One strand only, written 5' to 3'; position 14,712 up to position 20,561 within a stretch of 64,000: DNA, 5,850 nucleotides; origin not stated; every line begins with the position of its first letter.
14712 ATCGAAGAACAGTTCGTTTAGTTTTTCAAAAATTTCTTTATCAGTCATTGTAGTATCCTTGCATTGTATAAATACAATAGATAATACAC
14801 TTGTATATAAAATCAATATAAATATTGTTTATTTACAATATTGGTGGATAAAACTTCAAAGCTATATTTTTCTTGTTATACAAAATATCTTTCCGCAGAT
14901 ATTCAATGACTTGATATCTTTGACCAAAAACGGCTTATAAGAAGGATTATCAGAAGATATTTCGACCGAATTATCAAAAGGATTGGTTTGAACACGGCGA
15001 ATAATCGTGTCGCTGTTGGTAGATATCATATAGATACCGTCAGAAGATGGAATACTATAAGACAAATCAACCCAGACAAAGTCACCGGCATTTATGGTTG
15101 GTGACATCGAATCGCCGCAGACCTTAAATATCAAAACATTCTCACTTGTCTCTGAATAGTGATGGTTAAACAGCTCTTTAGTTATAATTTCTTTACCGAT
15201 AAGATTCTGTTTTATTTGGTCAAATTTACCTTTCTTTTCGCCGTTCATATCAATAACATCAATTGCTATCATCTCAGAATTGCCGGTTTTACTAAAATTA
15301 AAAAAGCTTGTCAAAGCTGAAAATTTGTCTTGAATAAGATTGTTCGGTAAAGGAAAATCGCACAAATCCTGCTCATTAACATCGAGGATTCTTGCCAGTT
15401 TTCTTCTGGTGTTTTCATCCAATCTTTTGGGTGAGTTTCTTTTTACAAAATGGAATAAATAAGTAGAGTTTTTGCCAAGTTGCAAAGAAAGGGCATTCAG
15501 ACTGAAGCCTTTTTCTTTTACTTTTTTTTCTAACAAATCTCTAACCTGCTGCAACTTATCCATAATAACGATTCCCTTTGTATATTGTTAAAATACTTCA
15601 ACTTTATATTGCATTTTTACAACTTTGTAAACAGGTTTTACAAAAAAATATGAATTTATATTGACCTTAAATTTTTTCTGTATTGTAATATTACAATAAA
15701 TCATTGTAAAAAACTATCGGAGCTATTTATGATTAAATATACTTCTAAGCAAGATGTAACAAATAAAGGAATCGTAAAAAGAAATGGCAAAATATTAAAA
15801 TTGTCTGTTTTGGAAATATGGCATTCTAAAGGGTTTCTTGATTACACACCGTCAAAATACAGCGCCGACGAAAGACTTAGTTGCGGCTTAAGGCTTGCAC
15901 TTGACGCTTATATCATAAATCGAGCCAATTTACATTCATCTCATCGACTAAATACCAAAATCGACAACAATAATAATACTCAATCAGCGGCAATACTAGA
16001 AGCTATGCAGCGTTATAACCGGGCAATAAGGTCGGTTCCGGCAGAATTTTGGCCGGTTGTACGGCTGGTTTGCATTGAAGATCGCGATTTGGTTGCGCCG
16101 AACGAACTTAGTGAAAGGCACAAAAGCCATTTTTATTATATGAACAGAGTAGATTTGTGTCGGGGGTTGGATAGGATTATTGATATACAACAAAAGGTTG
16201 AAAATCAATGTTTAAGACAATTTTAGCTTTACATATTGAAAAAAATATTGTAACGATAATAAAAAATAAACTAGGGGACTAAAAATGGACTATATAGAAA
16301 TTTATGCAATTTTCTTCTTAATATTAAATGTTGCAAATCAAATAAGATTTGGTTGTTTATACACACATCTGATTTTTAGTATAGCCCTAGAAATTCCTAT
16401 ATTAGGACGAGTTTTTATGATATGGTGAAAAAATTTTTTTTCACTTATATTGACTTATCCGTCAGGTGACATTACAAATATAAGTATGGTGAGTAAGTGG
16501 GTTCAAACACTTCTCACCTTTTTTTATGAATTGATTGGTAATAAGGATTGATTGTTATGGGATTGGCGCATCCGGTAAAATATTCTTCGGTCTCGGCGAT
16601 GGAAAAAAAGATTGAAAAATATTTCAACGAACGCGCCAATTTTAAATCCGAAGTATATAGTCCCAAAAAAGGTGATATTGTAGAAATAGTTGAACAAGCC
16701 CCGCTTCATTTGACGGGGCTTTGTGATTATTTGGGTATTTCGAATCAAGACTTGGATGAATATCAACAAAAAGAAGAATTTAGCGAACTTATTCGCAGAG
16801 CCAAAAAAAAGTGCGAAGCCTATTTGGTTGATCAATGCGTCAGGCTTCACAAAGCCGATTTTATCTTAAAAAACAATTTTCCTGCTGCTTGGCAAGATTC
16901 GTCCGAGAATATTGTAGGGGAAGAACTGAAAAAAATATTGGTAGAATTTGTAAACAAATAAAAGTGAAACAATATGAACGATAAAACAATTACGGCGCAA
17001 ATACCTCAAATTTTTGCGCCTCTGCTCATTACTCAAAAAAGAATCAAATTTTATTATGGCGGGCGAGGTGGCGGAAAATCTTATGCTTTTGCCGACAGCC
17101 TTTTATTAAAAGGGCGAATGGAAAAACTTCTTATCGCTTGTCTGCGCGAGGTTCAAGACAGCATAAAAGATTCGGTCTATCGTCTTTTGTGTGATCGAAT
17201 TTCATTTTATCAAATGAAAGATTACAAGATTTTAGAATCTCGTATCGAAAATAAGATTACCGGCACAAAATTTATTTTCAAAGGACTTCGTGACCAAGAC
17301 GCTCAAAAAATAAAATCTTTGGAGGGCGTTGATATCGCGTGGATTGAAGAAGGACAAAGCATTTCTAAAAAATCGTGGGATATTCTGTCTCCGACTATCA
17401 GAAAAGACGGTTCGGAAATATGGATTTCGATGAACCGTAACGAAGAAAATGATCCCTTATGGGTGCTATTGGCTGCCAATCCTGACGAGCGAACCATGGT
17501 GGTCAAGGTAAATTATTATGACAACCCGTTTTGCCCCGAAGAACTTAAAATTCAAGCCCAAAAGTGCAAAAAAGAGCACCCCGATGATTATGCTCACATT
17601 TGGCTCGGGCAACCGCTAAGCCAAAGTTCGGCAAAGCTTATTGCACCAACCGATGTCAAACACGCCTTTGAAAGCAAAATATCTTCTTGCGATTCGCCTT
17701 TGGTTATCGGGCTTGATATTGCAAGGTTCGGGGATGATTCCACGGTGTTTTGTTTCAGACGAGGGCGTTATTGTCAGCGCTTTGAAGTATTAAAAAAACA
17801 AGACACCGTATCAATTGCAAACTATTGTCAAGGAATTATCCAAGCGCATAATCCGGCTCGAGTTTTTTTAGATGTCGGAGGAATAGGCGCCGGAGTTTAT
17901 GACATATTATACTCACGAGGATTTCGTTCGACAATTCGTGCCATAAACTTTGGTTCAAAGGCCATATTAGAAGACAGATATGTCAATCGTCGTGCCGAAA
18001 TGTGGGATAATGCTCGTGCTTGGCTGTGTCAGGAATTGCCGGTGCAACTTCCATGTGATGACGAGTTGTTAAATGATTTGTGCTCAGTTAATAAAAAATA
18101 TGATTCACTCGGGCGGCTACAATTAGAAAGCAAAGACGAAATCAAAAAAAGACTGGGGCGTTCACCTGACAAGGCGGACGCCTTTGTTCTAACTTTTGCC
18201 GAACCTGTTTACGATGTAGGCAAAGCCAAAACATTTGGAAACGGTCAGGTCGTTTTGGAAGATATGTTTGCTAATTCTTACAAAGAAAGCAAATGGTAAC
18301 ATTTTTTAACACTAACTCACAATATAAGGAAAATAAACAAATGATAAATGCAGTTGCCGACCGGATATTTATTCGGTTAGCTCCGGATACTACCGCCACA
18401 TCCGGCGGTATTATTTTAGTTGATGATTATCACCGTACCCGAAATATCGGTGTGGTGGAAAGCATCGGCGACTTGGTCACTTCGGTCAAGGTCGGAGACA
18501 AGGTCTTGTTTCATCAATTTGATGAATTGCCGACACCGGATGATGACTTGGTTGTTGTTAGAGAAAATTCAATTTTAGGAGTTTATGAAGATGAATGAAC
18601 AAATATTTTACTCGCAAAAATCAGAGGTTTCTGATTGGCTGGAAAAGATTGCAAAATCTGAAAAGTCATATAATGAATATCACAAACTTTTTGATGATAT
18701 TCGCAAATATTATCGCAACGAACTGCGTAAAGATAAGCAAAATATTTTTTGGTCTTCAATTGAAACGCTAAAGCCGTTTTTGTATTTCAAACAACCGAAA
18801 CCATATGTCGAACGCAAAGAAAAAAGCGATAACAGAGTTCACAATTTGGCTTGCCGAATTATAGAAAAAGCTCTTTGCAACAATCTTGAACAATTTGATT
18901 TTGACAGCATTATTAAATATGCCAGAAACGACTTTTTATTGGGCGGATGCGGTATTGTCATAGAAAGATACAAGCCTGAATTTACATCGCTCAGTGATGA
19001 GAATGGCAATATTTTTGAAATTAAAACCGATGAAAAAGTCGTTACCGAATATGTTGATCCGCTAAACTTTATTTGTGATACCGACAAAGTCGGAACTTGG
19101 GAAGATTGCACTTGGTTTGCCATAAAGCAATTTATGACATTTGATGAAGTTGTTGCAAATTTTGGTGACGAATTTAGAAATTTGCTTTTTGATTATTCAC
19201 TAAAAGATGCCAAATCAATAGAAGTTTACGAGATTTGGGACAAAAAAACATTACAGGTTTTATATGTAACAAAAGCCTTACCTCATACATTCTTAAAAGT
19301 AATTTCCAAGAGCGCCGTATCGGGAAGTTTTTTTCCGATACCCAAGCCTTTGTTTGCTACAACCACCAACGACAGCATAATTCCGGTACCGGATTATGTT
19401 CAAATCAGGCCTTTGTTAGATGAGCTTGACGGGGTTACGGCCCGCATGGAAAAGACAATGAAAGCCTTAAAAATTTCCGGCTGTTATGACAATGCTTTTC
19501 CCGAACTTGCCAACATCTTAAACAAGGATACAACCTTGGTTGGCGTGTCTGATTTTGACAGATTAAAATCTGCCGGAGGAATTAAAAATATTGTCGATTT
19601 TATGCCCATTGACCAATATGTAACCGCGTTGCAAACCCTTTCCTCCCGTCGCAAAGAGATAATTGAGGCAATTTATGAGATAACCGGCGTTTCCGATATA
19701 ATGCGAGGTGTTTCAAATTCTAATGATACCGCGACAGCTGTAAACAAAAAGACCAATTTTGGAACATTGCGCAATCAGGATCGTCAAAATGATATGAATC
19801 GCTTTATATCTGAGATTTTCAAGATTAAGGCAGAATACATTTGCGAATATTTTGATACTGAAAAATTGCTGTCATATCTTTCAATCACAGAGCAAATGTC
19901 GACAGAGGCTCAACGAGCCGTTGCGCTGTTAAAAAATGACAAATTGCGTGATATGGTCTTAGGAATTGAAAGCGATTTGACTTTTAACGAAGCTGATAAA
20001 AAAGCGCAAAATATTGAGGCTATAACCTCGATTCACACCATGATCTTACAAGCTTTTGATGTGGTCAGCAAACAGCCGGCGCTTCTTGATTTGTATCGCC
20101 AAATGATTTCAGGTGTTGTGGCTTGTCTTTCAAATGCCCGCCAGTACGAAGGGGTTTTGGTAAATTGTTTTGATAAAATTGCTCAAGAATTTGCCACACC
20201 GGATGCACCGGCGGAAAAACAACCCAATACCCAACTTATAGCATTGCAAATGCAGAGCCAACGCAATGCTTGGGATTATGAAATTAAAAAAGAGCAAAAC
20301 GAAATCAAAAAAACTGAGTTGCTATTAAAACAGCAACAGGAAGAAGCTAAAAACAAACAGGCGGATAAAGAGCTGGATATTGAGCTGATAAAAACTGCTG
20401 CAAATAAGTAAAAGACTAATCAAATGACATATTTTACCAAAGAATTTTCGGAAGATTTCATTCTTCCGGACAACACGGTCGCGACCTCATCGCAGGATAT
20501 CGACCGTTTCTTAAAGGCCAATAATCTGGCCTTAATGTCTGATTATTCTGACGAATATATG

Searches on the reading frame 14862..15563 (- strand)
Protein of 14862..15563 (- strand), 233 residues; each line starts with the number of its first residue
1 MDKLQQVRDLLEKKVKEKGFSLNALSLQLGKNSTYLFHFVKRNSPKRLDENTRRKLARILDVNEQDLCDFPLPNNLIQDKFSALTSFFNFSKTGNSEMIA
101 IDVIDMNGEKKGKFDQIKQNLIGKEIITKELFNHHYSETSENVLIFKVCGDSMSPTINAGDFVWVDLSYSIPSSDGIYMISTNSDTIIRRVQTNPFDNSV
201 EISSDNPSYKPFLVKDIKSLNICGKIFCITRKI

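Call 49: search_protein_families(library=pfam, proteins=[window:14862-15563:-], max_evalue=0.00001)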
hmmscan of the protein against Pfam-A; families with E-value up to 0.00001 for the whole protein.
window:14862-15563:- (233 aa): 1 family
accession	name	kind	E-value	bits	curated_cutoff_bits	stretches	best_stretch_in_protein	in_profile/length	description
PF00717.28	Peptidase_S24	-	2.5e-15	56.6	23.3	1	127-226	24-115/116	Peptidase S24-like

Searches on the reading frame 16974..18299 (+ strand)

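Call 49: search_protein_families(library=pfam, proteins=[window:16974-18299:+], max_evalue=0.00001)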
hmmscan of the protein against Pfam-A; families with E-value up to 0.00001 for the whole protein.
window:16974-18299:+ (441 aa): 2 families
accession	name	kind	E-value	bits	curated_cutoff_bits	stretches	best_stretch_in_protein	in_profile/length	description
PF04466.19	Terminase_3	-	1e-37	130.1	23.2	1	22-212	2-200/201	Phage terminase large subunit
PF03237.21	Terminase_6N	-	3.5e-08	33.8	22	1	27-219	2-205/215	Terminase large subunit, T4likevirus-type, N-terminal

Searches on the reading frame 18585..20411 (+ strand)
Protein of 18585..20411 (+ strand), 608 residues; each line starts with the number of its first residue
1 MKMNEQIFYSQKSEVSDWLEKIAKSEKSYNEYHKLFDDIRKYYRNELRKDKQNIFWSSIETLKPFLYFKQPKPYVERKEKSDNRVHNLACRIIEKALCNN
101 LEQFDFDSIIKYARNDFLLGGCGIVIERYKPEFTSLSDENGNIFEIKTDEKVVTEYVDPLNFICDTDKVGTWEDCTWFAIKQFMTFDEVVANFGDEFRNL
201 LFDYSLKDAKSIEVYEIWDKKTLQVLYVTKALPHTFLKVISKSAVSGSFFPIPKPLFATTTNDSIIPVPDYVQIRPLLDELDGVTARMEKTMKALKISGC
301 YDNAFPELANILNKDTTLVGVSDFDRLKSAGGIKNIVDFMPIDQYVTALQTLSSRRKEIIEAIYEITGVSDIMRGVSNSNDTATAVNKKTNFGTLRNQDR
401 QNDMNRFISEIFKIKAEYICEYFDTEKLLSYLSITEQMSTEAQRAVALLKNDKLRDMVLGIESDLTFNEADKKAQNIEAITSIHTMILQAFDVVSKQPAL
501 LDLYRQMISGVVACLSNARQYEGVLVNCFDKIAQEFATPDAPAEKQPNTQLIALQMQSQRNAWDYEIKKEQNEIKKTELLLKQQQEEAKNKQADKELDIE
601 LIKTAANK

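Call 49: search_protein_families(library=pfam, proteins=[window:18585-20411:+], max_evalue=0.00001)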
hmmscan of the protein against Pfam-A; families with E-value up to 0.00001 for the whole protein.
window:18585-20411:+ (608 aa): 0 families

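Call 62: search_protein_families(library=phrogs, proteins=[window:18585-20411:+], max_evalue=0.001)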
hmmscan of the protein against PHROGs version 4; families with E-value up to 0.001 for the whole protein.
window:18585-20411:+ (608 aa): 2 families
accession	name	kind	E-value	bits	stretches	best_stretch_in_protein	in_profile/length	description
phrog_12082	-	head and packaging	1.3e-106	358.7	2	10-435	16-474/715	portal protein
phrog_156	-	head and packaging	3.4e-11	43.3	2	360-594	398-633/681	portal protein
